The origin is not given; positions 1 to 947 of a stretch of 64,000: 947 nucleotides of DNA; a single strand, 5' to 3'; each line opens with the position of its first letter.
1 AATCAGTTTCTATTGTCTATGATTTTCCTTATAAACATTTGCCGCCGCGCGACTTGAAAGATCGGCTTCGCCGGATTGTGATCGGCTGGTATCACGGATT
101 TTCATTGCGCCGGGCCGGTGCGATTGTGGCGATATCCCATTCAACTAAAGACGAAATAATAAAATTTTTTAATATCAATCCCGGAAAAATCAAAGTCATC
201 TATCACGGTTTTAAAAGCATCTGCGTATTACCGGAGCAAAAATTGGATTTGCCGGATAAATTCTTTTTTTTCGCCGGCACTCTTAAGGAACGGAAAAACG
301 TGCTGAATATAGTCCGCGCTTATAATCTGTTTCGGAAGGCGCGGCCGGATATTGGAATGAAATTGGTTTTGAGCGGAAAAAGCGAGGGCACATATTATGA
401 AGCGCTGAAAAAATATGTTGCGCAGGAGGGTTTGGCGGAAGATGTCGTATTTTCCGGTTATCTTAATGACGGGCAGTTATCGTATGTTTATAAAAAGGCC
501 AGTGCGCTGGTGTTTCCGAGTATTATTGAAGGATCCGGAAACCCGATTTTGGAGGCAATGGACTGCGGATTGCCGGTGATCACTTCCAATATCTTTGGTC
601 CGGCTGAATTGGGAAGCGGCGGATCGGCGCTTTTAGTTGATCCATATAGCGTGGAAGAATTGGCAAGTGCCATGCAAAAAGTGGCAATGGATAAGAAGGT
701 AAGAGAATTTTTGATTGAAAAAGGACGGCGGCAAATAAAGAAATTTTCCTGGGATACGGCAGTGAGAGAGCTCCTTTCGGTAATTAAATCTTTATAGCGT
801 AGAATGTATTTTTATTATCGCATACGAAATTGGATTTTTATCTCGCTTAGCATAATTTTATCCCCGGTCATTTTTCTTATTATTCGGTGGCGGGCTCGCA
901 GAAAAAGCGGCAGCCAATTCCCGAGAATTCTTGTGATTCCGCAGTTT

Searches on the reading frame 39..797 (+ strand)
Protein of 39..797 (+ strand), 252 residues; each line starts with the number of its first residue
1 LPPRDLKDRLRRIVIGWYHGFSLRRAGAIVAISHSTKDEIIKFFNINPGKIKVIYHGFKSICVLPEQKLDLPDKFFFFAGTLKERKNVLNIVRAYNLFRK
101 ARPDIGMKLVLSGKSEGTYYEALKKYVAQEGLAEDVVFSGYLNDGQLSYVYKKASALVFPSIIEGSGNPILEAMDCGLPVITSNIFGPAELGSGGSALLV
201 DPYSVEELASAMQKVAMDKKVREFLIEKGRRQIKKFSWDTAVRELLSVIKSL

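Call 61: search_protein_families(library=pfam, proteins=[window:39-797:+], max_evalue=0.001)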
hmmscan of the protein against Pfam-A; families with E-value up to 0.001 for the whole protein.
window:39-797:+ (252 aa): 4 families
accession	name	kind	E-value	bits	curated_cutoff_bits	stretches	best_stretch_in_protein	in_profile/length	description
PF00534.26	Glycos_transf_1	-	7.9e-33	113.8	26.4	1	68-231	10-171/172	Glycosyl transferases group 1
PF13692.12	Glyco_trans_1_4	-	3.9e-26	92.4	27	1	76-216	4-140/142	Glycosyl transferases group 1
PF20706.3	GT4-conflict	-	2e-08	34.1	26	1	24-245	145-385/385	Family 4 Glycosyltransferase in conflict systems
PF13439.12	Glyco_transf_4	-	3.6e-08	34.1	28.5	1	9-57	117-165/170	Glycosyltransferase Family 4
